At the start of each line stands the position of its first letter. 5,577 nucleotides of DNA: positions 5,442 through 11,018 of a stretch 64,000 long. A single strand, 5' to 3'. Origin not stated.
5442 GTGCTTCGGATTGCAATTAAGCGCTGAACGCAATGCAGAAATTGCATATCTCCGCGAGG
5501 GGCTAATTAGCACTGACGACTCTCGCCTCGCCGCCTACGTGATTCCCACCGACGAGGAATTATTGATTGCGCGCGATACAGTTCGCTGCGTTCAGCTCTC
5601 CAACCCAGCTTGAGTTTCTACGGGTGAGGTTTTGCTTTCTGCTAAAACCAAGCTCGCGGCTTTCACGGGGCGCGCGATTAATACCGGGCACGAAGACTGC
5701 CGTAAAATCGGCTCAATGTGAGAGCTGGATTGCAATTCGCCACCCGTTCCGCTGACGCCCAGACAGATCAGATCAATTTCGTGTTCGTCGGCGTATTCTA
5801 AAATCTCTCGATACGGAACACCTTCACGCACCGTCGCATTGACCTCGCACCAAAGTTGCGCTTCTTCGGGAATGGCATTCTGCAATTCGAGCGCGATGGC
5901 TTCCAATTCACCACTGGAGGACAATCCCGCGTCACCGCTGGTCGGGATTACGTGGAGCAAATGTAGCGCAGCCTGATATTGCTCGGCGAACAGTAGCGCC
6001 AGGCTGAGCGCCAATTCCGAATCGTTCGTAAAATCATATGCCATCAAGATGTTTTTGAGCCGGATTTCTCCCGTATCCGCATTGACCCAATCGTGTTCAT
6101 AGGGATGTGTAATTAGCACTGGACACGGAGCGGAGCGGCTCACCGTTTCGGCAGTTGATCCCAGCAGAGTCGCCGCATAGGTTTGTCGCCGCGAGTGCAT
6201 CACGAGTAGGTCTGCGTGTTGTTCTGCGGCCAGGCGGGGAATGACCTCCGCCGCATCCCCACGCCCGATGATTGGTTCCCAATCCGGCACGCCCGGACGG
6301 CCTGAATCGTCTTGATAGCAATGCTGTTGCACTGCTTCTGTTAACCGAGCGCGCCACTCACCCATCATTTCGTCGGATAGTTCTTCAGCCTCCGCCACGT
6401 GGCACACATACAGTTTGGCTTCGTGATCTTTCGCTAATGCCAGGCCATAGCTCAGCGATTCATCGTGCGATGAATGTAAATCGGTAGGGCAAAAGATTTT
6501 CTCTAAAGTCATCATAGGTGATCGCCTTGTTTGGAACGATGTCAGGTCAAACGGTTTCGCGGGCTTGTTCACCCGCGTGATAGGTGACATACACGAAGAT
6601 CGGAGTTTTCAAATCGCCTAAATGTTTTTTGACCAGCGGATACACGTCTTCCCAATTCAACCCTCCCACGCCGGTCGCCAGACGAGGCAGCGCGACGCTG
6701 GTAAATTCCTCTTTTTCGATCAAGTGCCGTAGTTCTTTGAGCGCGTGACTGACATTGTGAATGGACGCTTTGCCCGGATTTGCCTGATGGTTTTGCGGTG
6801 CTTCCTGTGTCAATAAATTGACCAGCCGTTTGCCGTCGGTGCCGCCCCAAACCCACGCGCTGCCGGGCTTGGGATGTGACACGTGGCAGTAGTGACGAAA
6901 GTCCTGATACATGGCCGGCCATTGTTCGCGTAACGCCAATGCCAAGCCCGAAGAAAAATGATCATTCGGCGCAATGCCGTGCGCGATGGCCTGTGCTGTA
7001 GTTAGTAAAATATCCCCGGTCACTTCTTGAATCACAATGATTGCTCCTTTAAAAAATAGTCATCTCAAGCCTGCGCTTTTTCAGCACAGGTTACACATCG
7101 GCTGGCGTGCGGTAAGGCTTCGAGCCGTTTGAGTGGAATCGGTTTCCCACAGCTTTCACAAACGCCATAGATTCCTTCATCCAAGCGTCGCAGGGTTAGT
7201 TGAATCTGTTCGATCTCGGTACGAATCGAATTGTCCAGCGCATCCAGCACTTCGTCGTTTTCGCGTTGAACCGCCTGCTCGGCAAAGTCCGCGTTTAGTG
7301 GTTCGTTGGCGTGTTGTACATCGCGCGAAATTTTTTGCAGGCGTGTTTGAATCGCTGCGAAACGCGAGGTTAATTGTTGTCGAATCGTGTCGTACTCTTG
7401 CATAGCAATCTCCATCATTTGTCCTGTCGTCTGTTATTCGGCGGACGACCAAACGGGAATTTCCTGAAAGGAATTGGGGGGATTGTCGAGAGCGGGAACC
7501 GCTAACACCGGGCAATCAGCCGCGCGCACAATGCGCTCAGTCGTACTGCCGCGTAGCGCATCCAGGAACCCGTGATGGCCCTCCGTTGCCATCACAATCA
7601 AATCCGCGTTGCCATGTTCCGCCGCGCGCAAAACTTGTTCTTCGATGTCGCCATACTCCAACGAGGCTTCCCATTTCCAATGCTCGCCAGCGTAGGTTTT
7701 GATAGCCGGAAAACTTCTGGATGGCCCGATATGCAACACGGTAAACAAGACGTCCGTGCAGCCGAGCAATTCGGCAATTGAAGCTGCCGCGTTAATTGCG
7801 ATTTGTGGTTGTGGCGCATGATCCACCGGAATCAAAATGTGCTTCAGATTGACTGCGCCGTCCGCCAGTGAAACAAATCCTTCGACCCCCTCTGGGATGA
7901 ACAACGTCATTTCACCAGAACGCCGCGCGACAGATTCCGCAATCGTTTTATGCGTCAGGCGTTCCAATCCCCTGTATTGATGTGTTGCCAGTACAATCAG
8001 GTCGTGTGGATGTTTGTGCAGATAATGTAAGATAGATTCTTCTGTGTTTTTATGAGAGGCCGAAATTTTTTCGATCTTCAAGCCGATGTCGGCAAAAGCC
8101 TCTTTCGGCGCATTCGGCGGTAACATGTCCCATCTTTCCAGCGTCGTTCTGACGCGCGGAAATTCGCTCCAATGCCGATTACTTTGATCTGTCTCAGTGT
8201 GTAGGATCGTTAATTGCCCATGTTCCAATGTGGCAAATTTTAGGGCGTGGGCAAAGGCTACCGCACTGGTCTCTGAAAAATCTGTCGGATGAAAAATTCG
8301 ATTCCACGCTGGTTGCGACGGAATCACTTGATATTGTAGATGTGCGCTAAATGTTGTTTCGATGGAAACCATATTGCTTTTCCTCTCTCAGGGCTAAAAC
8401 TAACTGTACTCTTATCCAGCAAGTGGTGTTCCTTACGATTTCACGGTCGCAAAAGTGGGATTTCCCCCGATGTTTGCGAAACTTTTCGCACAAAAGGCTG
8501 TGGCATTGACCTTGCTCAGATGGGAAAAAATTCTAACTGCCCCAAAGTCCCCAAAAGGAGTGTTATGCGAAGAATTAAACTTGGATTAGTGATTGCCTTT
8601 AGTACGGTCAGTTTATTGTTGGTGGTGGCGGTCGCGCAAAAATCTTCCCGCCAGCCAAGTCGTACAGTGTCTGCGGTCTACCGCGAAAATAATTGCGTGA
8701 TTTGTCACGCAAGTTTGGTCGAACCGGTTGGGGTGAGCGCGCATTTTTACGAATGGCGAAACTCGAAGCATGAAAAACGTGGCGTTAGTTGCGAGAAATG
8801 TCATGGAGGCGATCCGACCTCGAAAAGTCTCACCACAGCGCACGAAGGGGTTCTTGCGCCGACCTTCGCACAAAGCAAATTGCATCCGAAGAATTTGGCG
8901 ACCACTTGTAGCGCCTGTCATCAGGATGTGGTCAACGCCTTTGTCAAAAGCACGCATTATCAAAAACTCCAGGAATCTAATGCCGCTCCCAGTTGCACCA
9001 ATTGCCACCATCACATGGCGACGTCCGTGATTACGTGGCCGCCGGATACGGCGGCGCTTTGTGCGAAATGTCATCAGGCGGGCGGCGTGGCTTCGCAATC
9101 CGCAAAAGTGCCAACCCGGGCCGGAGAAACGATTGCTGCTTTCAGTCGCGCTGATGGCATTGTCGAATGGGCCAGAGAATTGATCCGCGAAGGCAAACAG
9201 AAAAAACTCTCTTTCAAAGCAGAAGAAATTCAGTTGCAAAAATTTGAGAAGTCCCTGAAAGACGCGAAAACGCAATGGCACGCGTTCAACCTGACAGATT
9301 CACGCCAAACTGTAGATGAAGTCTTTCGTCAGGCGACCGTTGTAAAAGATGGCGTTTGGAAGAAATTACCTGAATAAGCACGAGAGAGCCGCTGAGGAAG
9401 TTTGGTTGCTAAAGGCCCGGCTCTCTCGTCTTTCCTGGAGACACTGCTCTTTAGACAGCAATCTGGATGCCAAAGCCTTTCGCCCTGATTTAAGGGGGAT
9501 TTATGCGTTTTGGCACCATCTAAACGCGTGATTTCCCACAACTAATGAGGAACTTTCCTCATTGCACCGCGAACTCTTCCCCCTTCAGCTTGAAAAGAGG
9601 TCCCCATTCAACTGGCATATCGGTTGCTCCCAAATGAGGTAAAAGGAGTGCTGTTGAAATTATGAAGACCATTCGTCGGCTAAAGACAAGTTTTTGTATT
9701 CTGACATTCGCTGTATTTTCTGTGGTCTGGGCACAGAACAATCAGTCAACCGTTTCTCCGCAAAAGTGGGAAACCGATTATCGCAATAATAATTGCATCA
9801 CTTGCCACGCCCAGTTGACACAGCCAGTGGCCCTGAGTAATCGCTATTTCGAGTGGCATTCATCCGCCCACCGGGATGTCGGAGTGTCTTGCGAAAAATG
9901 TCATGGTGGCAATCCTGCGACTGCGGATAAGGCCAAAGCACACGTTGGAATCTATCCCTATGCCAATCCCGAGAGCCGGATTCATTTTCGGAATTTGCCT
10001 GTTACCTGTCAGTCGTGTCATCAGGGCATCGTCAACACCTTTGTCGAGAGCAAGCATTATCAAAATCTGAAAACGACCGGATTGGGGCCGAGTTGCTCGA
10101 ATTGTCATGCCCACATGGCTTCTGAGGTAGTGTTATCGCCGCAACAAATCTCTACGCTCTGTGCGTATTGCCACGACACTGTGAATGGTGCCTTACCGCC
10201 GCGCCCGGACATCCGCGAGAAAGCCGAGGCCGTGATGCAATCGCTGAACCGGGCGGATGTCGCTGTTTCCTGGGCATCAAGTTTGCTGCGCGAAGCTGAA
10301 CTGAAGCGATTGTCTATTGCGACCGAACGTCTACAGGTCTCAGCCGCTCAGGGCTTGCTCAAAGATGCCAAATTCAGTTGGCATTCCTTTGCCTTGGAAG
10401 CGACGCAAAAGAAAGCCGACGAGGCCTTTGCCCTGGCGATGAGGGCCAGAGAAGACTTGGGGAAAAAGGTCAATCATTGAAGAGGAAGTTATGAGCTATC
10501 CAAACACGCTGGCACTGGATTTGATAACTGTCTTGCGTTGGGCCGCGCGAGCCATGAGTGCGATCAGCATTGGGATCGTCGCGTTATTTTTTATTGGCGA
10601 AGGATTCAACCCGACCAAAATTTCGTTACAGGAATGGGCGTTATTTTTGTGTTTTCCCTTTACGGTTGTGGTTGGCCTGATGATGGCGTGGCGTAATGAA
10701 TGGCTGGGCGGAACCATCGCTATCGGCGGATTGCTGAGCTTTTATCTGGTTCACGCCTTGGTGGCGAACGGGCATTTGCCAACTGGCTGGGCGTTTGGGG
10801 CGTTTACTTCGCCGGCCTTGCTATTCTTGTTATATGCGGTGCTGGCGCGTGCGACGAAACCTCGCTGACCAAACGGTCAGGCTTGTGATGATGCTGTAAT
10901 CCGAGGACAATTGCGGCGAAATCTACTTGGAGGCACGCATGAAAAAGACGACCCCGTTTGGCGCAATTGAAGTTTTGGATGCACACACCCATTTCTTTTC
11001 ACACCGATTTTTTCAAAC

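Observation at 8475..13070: Near-identical 16-bp palindromes at identical distance upstream of the cytochrome and hemerythrin genes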

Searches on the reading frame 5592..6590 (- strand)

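Call 7: search_protein_families(library=pfam, proteins=[window:5592-6590:-], max_evalue=0.01)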
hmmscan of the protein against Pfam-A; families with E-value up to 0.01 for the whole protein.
window:5592-6590:- (332 aa): 1 family
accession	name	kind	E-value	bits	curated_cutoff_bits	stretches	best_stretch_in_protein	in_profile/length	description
PF00582.32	Usp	-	3.1e-48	164.3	24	2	30-161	3-140/141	Universal stress protein family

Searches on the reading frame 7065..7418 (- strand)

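Call 7: search_protein_families(library=pfam, proteins=[window:7065-7418:-], max_evalue=0.01)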
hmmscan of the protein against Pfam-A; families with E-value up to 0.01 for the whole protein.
window:7065-7418:- (117 aa): 5 families
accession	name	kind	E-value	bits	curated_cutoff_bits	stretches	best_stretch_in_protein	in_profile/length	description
PF01258.23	zf-dskA_traR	-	2.6e-15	56.6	24.9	1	82-116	1-35/36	Prokaryotic dksA/traR C4-type zinc finger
PF21173.2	DksA-like_N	-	2e-11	44.2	27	1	13-79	2-65/65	DnaK suppressor protein-like, N-terminal domain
PF04513.17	Baculo_PEP_C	-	5.8e-05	23.6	38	1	11-80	31-98/140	Baculovirus polyhedron envelope protein, PEP, C terminus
PF18508.7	zf_C2H2_13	-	0.0011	18.9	26.5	1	84-97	17-30/42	Zinc finger domain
PF03938.19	OmpH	-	0.004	17.8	32.4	1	5-71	13-79/141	Outer membrane protein (OmpH-like)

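Call 56: search_protein_families(library=ncbifam, max_evalue=0.00001, proteins=[window:7065-7418:-])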
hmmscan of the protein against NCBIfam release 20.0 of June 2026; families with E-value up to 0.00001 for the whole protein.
window:7065-7418:- (117 aa): 6 families
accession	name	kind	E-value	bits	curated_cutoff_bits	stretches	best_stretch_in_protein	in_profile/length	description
TIGR02890.1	bacill_yteA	subfamily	3.4e-19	69.5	134.4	1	10-115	15-117/159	regulatory protein, yteA family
NF033459.1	DksA_like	equivalog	2e-18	66.7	105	1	8-114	2-108/113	RNA polymerase-binding protein DksA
TIGR02420.1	dksA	equivalog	5e-16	59.1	115.5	1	8-113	5-109/110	RNA polymerase-binding protein DksA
TIGR02419.1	C4_traR_proteo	subfamily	3.2e-11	43.6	59.7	1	62-113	19-61/64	phage/conjugal plasmid C-4 type zinc finger protein, TraR family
NF008045.0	PRK10778.1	equivalog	4.1e-10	40.1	289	1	29-115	54-142/151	RNA polymerase-binding protein DksA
NF008243.0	PRK11019.1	equivalog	1.5e-08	35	96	1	53-115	7-67/88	DksA/TraR family C4-type zinc finger protein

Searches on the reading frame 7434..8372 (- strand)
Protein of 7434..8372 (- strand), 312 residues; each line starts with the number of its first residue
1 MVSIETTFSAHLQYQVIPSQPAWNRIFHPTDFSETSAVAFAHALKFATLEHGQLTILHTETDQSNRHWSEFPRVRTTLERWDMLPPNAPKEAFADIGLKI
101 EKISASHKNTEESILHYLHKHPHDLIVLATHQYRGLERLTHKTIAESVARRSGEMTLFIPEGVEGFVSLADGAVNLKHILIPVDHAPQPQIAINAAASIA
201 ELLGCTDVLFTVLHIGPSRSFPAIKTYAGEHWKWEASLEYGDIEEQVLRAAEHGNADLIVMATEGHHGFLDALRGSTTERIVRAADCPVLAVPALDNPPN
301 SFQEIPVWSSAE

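Call 7: search_protein_families(library=pfam, proteins=[window:7434-8372:-], max_evalue=0.01)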
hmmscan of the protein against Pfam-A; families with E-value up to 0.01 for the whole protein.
window:7434-8372:- (312 aa): 1 family
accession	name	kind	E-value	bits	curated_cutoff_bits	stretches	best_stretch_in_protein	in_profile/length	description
PF00582.32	Usp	-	3e-33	115.8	24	2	177-293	3-141/141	Universal stress protein family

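Call 56: search_protein_families(library=ncbifam, max_evalue=0.00001, proteins=[window:7434-8372:-])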
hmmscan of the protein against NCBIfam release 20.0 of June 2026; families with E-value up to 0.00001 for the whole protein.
window:7434-8372:- (312 aa): 1 family
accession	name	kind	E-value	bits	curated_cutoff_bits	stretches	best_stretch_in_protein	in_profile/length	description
NF008380.0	PRK11175.1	equivalog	1.9e-08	33.6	227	0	239-293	246-300/313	universal stress protein UspE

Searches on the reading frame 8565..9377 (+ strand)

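Call 7: search_protein_families(library=pfam, proteins=[window:8565-9377:+], max_evalue=0.01)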
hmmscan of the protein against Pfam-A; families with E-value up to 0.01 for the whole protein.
window:8565-9377:+ (270 aa): 5 families
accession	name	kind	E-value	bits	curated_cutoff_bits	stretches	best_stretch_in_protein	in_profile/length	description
PF14522.11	Cytochrome_C7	-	1.3e-10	41.4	24.8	2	104-171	5-67/67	Cytochrome c7 and related cytochrome c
PF13435.11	Cytochrome_C554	-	1.4e-06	29.6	20.8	1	35-81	42-84/84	Cytochrome c554 and c-prime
PF14537.11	Cytochrom_c3_2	-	1.6e-05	25.8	25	1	69-171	2-79/79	Cytochrome c3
PF22113.1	Mtrc-MtrF_II-IV_dom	-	0.00073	19.5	30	0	29-131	69-175/176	Outer membrane cytochrome MtrC/MtrF-like, domains II/IV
PF13442.11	Cytochrome_CBB3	-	0.0021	18.8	27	0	164-218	12-52/68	Cytochrome C oxidase, cbb3-type, subunit III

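Call 56: search_protein_families(library=ncbifam, max_evalue=0.00001, proteins=[window:8565-9377:+])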
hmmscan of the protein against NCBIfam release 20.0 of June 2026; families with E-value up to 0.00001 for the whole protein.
window:8565-9377:+ (270 aa): 2 families
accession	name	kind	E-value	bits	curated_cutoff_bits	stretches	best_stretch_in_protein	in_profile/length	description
NF041028.1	decahem_GSU2203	exception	8.6e-10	38.3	325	1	29-172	24-157/317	GSU2203 family decaheme c-type cytochrome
TIGR03508.1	decahem_SO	subfamily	1.8e-09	37.4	192.2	1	42-173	3-127/258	DmsE family decaheme c-type cytochrome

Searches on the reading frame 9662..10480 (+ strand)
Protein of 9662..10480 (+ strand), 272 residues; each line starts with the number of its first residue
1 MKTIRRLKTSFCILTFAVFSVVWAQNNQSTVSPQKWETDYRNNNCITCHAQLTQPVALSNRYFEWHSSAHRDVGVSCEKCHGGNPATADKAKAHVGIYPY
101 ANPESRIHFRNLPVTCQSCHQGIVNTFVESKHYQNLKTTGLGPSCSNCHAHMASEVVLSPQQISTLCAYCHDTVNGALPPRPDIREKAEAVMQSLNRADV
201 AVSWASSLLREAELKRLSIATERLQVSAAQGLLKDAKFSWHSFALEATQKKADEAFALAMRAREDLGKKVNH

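Call 7: search_protein_families(library=pfam, proteins=[window:9662-10480:+], max_evalue=0.01)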
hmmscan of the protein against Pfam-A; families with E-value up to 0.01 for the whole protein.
window:9662-10480:+ (272 aa): 7 families
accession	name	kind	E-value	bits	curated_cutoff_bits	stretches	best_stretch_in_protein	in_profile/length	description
PF14522.11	Cytochrome_C7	-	4.4e-10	39.7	24.8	2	106-172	6-67/67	Cytochrome c7 and related cytochrome c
PF13435.11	Cytochrome_C554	-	8.7e-07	30.2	20.8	1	37-82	43-84/84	Cytochrome c554 and c-prime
PF14537.11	Cytochrom_c3_2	-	1.2e-06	29.3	25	2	69-172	1-79/79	Cytochrome c3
PF09699.15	Paired_CXXCH_1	-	0.00014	21.9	20.6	0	144-174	8-39/41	Doubled CXXCH motif (Paired_CXXCH_1)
PF22113.1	Mtrc-MtrF_II-IV_dom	-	0.00042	20.3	30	0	73-152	80-166/176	Outer membrane cytochrome MtrC/MtrF-like, domains II/IV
PF03264.19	Cytochrom_NNT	-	0.0012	19.1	24.1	1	95-150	18-73/174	NapC/NirT cytochrome c family, N-terminal region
PF02085.21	Cytochrom_CIII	-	0.0017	19.1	22.9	0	35-120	39-101/101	Class III cytochrome C family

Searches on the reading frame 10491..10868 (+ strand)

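Call 7: search_protein_families(library=pfam, proteins=[window:10491-10868:+], max_evalue=0.01)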
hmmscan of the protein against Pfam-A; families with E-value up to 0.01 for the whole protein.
window:10491-10868:+ (125 aa): 1 family
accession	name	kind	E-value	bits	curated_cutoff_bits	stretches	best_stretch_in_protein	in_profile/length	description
PF24709.1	DUF7670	-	1.4e-13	51.6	29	1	11-120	4-114/118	Domain of unknown function (DUF7670)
